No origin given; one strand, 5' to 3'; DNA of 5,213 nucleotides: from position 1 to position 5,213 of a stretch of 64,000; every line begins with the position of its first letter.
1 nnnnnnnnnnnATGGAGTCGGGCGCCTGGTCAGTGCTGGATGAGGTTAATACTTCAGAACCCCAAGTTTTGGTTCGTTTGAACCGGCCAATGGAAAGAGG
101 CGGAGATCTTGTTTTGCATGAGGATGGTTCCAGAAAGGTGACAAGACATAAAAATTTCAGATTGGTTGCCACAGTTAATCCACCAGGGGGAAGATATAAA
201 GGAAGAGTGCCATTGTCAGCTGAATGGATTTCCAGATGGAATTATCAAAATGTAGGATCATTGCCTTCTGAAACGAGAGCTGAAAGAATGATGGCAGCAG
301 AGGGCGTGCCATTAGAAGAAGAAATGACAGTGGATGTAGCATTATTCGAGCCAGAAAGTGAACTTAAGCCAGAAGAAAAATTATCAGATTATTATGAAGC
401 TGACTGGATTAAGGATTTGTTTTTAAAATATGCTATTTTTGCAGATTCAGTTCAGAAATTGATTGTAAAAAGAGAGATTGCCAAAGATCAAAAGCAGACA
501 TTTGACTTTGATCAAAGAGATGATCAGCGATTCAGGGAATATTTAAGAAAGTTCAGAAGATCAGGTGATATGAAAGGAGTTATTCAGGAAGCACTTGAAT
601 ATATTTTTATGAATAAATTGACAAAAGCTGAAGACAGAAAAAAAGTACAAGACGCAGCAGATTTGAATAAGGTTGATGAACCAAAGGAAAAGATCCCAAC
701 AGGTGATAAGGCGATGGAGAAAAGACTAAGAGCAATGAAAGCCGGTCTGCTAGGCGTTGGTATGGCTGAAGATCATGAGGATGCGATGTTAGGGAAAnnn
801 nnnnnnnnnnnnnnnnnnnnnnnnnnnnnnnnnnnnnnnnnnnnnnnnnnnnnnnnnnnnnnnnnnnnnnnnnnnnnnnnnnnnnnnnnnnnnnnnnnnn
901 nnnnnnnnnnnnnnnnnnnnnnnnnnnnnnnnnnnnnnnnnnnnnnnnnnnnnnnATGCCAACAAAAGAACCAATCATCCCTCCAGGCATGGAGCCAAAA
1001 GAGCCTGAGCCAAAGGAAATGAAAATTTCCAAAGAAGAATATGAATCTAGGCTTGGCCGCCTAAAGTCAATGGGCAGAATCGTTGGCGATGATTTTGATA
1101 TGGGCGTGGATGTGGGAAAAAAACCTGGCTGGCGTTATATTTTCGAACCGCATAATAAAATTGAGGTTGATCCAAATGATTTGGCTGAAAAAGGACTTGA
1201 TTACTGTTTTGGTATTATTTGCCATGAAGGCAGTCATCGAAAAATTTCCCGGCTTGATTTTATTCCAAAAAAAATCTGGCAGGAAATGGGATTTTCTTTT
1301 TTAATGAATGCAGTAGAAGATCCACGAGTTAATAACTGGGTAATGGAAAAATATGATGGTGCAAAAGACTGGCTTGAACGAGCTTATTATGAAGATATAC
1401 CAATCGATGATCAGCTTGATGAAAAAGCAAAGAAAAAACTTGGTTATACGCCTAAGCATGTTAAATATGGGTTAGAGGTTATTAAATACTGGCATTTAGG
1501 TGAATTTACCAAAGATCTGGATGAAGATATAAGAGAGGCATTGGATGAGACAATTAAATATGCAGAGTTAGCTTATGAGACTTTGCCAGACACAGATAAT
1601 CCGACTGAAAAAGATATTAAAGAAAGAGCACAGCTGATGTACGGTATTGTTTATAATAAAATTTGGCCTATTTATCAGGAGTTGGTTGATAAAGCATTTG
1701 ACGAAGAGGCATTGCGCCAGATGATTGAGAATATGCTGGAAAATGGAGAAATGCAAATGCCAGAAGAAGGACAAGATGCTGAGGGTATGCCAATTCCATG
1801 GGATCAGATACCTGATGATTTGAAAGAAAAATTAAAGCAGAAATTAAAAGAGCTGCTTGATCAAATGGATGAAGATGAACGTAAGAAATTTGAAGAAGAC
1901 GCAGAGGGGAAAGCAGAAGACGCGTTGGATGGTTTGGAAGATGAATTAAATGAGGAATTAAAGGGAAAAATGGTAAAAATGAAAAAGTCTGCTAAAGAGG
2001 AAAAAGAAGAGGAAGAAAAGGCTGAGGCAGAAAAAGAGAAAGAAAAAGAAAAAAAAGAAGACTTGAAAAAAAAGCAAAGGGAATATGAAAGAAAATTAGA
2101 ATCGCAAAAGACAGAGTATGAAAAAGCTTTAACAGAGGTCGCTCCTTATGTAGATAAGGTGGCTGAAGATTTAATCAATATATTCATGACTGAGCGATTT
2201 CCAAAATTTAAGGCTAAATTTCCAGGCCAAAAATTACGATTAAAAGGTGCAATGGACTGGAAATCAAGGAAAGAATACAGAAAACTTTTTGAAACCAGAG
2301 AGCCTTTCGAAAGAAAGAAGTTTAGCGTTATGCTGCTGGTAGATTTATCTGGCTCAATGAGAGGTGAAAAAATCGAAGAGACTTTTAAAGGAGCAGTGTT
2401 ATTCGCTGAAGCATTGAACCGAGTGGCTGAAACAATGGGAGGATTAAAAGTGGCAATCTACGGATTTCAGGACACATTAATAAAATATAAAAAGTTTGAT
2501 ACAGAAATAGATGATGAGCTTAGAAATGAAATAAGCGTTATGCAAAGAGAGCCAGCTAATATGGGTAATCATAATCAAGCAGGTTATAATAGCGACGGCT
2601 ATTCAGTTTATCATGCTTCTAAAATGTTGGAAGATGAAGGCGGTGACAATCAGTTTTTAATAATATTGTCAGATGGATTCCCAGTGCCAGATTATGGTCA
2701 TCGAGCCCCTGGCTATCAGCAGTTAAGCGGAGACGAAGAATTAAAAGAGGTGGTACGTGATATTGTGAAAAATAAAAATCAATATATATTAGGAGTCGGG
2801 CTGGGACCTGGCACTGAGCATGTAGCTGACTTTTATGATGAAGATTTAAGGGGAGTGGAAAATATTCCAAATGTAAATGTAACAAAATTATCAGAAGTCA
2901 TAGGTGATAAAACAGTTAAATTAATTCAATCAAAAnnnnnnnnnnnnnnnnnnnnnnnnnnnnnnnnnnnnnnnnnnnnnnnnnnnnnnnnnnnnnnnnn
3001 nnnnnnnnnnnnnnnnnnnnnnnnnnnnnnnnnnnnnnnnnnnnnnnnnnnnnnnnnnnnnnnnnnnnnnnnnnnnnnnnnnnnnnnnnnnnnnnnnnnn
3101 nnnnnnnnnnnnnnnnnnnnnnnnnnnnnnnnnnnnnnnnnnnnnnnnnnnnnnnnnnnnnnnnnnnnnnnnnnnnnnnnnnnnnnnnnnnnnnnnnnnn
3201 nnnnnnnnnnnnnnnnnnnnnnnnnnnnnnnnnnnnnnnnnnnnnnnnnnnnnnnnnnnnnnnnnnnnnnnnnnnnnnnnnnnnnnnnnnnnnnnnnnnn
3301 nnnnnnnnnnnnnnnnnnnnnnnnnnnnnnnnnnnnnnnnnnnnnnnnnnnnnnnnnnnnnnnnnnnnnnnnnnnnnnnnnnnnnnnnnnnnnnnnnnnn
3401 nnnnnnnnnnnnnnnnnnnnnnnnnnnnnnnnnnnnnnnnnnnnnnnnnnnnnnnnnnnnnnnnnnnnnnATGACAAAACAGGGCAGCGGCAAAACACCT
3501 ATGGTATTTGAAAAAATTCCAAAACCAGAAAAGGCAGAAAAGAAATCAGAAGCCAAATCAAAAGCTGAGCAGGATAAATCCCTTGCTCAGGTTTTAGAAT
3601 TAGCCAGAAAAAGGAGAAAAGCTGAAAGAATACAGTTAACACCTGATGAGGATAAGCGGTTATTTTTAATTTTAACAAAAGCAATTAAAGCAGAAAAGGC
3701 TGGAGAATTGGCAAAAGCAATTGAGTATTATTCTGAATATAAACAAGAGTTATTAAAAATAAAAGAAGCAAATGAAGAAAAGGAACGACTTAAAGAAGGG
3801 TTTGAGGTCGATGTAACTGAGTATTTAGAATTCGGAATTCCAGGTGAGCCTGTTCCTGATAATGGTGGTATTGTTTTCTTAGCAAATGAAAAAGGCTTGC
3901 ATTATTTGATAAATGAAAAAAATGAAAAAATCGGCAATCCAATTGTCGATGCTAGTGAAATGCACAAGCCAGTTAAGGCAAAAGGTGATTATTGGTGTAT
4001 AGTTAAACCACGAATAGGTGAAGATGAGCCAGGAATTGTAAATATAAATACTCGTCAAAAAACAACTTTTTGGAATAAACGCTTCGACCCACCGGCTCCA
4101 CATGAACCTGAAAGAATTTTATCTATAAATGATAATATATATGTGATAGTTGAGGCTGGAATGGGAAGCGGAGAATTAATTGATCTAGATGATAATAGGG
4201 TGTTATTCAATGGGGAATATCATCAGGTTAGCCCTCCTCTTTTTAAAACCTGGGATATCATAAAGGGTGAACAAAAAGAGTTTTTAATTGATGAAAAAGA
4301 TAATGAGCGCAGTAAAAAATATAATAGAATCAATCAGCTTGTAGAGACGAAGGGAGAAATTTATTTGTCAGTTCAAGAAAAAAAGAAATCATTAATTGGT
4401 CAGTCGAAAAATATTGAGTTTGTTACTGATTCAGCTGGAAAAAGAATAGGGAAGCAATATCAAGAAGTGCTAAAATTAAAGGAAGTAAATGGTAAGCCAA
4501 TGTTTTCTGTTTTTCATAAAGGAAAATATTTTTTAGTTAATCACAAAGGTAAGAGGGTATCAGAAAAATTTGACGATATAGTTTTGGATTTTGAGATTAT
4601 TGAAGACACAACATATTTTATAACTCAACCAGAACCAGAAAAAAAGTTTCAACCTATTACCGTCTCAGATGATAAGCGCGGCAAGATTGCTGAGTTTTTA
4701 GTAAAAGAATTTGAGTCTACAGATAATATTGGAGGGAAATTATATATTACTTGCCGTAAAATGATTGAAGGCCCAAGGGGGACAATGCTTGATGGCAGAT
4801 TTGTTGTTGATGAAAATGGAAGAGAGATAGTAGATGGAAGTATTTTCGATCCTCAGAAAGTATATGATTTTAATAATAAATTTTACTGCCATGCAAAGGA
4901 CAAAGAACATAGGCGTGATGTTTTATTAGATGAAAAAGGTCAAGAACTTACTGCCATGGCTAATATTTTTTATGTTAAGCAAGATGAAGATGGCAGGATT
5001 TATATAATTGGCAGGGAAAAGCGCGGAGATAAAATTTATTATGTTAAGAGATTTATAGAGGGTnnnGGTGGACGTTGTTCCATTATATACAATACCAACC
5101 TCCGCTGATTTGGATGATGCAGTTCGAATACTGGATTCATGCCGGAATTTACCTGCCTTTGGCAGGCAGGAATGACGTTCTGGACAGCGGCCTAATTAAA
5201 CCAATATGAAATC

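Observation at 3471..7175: Expanded paralog family: nucleotide-conserved MIT-like N-terminal module with divergent LPX/LRR-type repeat C-termini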

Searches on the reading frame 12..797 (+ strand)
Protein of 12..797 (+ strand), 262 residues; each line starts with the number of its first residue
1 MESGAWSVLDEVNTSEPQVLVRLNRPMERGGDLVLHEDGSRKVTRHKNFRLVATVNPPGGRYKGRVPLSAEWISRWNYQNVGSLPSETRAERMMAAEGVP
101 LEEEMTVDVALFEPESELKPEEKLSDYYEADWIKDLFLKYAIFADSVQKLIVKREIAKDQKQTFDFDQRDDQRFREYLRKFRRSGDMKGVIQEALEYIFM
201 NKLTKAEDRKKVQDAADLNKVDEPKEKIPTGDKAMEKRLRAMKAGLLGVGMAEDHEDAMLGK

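Call 16: search_protein_families(library=pfam, proteins=[window:12-797:+], max_evalue=0.001)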
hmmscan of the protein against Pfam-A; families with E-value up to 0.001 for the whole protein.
window:12-797:+ (262 aa): 1 family
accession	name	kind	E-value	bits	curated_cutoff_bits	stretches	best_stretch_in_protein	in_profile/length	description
PF07728.20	AAA_5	-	4.6e-05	23.9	22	1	2-75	65-138/139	AAA domain (dynein-related subfamily)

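Call 59: search_protein_families(library=padloc, proteins=[window:12-797:+], max_evalue=0.01)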
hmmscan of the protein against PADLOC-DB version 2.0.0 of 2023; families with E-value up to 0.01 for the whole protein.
window:12-797:+ (262 aa): 0 families

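Call 60: search_protein_families(library=ncbifam, proteins=[window:12-797:+], max_evalue=0.01)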
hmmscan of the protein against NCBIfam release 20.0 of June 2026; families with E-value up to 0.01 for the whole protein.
window:12-797:+ (262 aa): 1 family
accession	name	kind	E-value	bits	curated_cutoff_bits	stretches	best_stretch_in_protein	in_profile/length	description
TIGR01650.1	PD_CobS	equivalog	0.0036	16.5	558.55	1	8-59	139-189/327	cobaltochelatase subunit CobS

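Call 61: search_protein_families(library=phrogs, proteins=[window:12-797:+], max_evalue=0.01)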
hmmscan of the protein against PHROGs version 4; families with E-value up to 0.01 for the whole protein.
window:12-797:+ (262 aa): 1 family
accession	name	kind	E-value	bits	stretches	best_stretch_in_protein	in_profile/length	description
phrog_249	-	moron, auxiliary metabolic gene and host takeover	1.2e-10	42.4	1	1-98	191-291/380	porphyrin biosynthesis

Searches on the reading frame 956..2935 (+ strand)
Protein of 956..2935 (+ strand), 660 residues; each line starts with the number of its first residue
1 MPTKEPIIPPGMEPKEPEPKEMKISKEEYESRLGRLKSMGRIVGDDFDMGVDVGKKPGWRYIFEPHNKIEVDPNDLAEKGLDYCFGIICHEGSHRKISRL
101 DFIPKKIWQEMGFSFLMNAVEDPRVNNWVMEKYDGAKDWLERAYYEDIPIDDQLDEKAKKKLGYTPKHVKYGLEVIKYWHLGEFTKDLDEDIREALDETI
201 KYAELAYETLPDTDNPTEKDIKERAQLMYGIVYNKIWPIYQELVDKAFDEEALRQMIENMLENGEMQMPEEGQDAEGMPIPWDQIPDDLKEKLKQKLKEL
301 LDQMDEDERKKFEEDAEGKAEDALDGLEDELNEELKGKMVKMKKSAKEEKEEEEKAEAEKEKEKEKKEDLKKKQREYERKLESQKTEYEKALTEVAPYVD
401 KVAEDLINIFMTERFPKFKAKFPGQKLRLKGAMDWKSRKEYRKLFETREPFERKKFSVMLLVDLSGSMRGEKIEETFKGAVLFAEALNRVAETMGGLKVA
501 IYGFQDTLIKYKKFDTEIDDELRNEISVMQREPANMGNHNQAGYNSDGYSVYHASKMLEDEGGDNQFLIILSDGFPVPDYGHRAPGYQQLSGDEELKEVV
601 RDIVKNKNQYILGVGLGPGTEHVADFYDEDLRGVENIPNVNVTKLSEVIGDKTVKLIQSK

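Call 16: search_protein_families(library=pfam, proteins=[window:956-2935:+], max_evalue=0.001)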
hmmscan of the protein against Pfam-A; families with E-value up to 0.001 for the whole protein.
window:956-2935:+ (660 aa): 2 families
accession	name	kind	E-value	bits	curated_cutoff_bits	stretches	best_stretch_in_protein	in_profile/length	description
PF11775.14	CobT_C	-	5.7e-09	36.4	21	1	454-649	11-218/220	Cobalamin biosynthesis protein CobT VWA domain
PF13519.12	VWA_2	-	0.00052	21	27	0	458-574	1-106/107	von Willebrand factor type A domain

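Call 59: search_protein_families(library=padloc, proteins=[window:956-2935:+], max_evalue=0.01)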
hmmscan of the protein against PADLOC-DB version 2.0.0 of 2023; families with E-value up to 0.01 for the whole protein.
window:956-2935:+ (660 aa): 1 family
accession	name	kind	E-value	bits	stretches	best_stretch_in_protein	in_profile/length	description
PDLC03859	LmuB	-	0.0082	13.4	0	238-398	374-485/611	-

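Call 60: search_protein_families(library=ncbifam, proteins=[window:956-2935:+], max_evalue=0.01)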
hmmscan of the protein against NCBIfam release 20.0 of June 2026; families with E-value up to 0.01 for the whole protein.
window:956-2935:+ (660 aa): 2 families
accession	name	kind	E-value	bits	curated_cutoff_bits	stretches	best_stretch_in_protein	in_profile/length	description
NF041559.1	BTH_I2691_fam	subfamily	5.5e-05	21.9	150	1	295-413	275-405/858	T6SS effector BTH_I2691 family protein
NF045780.1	TrlF_fam_ATP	equivalog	0.0022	16.8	350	1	268-415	551-703/944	TrlF family AAA-like ATPase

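Call 61: search_protein_families(library=phrogs, proteins=[window:956-2935:+], max_evalue=0.01)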
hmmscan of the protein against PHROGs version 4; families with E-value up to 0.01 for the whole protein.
window:956-2935:+ (660 aa): 2 families
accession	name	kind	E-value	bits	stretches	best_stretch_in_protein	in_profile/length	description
phrog_1576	-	unknown function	9.1e-13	48.7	2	539-649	627-727/729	-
phrog_339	-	tail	0.0053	16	1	240-396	606-743/1123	tail length tape measure protein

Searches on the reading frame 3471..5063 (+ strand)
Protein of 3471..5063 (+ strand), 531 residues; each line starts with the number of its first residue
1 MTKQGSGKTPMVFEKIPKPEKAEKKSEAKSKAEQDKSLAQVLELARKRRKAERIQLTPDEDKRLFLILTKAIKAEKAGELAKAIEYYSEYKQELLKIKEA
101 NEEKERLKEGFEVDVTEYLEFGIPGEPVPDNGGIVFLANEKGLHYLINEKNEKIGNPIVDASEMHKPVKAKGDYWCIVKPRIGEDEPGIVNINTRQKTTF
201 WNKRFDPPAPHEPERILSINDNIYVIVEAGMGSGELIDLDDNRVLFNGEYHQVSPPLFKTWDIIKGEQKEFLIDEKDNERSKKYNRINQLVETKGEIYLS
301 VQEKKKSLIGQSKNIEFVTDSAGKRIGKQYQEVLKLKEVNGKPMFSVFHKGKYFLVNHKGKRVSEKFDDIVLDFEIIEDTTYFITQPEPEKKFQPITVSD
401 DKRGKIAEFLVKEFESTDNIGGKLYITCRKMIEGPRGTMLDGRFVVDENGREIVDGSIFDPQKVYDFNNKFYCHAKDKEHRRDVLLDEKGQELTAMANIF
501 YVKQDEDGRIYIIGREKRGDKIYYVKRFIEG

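Call 3: search_protein_families(library=pfam, proteins=[window:3471-5063:+], max_evalue=1)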
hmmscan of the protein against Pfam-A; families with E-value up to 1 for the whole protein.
window:3471-5063:+ (531 aa): 2 families
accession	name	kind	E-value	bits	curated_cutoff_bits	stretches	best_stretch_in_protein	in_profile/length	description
PF04212.24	MIT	-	0.00089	19.7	30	1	67-120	7-59/66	MIT (microtubule interacting and transport) domain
PF20308.4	TPR-S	-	0.083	13.9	27.6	1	28-89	27-84/102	Tetratricopeptide Repeats-Sensor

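Call 59: search_protein_families(library=padloc, proteins=[window:3471-5063:+], max_evalue=0.01)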
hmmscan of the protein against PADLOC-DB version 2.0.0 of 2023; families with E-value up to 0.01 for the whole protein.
window:3471-5063:+ (531 aa): 0 families

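Call 60: search_protein_families(library=ncbifam, proteins=[window:3471-5063:+], max_evalue=0.01)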
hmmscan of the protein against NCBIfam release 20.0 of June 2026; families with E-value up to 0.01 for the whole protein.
window:3471-5063:+ (531 aa): 0 families

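Call 61: search_protein_families(library=phrogs, proteins=[window:3471-5063:+], max_evalue=0.01)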
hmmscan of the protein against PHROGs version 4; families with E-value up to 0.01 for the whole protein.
window:3471-5063:+ (531 aa): 0 families
